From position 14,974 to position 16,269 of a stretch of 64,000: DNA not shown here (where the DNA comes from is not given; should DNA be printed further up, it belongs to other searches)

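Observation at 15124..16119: T4 Rnl2-type RNA ligase, with a second KxDG ligase-like protein at 5283-5963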

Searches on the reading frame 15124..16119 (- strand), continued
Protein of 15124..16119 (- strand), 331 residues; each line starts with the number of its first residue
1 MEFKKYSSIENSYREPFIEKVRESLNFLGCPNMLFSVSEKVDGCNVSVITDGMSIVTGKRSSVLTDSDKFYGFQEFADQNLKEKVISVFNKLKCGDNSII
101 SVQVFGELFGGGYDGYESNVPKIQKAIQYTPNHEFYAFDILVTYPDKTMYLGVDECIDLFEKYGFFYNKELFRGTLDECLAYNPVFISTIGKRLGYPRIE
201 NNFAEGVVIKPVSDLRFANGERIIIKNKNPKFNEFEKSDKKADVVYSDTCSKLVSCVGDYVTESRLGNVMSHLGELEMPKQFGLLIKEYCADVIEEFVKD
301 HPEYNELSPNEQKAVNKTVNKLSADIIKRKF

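Call 25: find_encoding_contigs(protein=P0121, flank=10000, max_places=3)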
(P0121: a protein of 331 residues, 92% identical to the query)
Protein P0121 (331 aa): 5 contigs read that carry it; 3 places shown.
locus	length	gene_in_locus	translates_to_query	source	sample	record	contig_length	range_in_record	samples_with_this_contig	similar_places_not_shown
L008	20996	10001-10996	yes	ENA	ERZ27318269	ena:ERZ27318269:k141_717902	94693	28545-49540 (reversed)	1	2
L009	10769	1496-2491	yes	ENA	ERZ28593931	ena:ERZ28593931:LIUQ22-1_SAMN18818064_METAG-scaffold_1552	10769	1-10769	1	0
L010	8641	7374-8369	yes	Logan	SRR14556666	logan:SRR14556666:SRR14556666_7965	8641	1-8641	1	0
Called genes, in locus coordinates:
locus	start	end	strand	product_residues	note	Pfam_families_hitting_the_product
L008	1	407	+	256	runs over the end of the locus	-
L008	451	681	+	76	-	-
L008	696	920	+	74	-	-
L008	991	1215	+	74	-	-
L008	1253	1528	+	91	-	-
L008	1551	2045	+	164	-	-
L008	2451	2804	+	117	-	-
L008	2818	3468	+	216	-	-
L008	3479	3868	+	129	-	-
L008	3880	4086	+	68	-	-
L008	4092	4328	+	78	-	-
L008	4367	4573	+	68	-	-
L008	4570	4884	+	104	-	-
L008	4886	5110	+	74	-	-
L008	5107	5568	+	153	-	-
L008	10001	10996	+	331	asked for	PF09414:RNA_ligase, PF18043:T4_Rnl2_C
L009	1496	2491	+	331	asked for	PF09414:RNA_ligase, PF18043:T4_Rnl2_C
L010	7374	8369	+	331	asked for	PF09414:RNA_ligase, PF18043:T4_Rnl2_C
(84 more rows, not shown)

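Call 44: find_related_loci(query=window:15124-16119:-, collection=viral_contigs, flank=6000)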
Query window:15124-16119:- (331 aa) in viral_contigs; peptide patterns used: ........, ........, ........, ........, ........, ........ (x = any residue, [..] = any of these).
27 stretches matched a pattern; 4 encode a relative of the query (tblastn E <= 1e-3); 4 distinct loci.
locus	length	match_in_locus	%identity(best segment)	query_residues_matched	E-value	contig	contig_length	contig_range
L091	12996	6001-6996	76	1-331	1e-170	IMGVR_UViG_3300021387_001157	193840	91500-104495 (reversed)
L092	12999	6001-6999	72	1-331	2e-160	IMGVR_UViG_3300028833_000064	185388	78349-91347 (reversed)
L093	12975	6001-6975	37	1-331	3e-54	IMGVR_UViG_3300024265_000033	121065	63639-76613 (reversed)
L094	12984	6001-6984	36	1-331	1e-53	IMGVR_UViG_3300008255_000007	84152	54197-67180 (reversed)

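Call 62: search_dna_similar(query=window:15124-16119:-, collection=phages, mode=protein, max_rows=30, max_evalue=0.00001)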
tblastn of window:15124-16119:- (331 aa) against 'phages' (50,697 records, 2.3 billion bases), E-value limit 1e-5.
Records with a match: 1373; places in all: 1375; records where one place covers at least 80% of the query: 1357.
Best place of each record, by identity: <60% 1373.
By first word of the organism name: Escherichia 555; Klebsiella 275; Shigella 78; Acinetobacter 71; Vibrio 55; Enterobacter 55; Enterobacteria 43; Aeromonas 36; Salmonella 30; Yersinia 28; and 27 more.
By host as written in the record: Escherichia coli 241; - 157; Klebsiella pneumoniae 90; Escherichia coli B 24; Escherichia coli O157:H7 22; Acinetobacter baumannii 21; Shigella sp. 21; Escherichia coli str. K-12 substr. MG1655 16; and 361 more.
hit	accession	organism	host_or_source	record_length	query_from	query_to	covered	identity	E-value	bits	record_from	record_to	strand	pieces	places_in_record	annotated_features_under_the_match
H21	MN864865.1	Acinetobacter phage vB_AbaM_PhT2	Acinetobacter baumannii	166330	1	322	97%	35.0%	2e-29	124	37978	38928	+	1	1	rnlB: RNA ligase 2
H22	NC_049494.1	Acinetobacter phage vB_AbaM_PhT2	Acinetobacter baumannii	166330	1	322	97%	35.0%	2e-29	124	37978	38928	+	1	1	rnlB: RNA ligase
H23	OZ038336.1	Acinetobacter phage vB_AbaM_PhT2-v2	-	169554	1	322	97%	35.0%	2e-29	124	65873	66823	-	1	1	RNA ligase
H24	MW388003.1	Acinetobacter phage Melin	Acinetobacter baumannii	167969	1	322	97%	34.5%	5e-30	126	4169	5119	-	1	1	RNA ligase II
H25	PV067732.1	Acinetobacter phage vB_AbaS-Bhz15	Acinetobacter baumannii DSM 25645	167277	1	322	97%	34.5%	5e-30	126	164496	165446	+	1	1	RNA ligase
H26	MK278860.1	Acinetobacter phage AbTZA1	Acinetobacter baumannii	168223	1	322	97%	34.5%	2e-29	124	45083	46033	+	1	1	hypothetical protein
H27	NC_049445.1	Acinetobacter phage AbTZA1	Acinetobacter baumannii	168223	1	322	97%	34.5%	2e-29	124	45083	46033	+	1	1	RNA ligase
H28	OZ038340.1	Tegunavirus sp. BRC001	-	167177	1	322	97%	34.2%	2e-29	124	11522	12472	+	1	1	RNA ligase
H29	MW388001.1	Acinetobacter phage Minot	Acinetobacter baumannii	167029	1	322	97%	34.2%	4e-29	123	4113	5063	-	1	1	RNA ligase 2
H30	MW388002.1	Acinetobacter phage Mokit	Acinetobacter baumannii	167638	1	322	97%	34.2%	4e-29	123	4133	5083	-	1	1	RNA ligase 2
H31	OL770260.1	Acinetobacter phage AB-Navy71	Acinetobacter baumannii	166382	1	322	97%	34.2%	4e-29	123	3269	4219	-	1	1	bifunctional glutathionylspermidine synthetase/amidase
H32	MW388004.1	Acinetobacter phage Morttis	Acinetobacter baumannii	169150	1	322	97%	34.2%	4e-29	123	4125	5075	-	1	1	RNA ligase II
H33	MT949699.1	Acinetobacter phage Maestro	Acinetobacter baumannii strain TP1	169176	1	322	97%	34.2%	4e-29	123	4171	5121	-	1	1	RNA ligase II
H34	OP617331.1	Serratia phage vB_SspM_LC53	Serratia sp. ATCC 39006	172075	1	331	100%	32.9%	9e-23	105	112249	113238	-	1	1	RNA ligase 2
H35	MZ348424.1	Kosakonia phage Kc304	Kosakonia cowanii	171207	1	331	100%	32.6%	6e-22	102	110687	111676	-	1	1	RNA ligase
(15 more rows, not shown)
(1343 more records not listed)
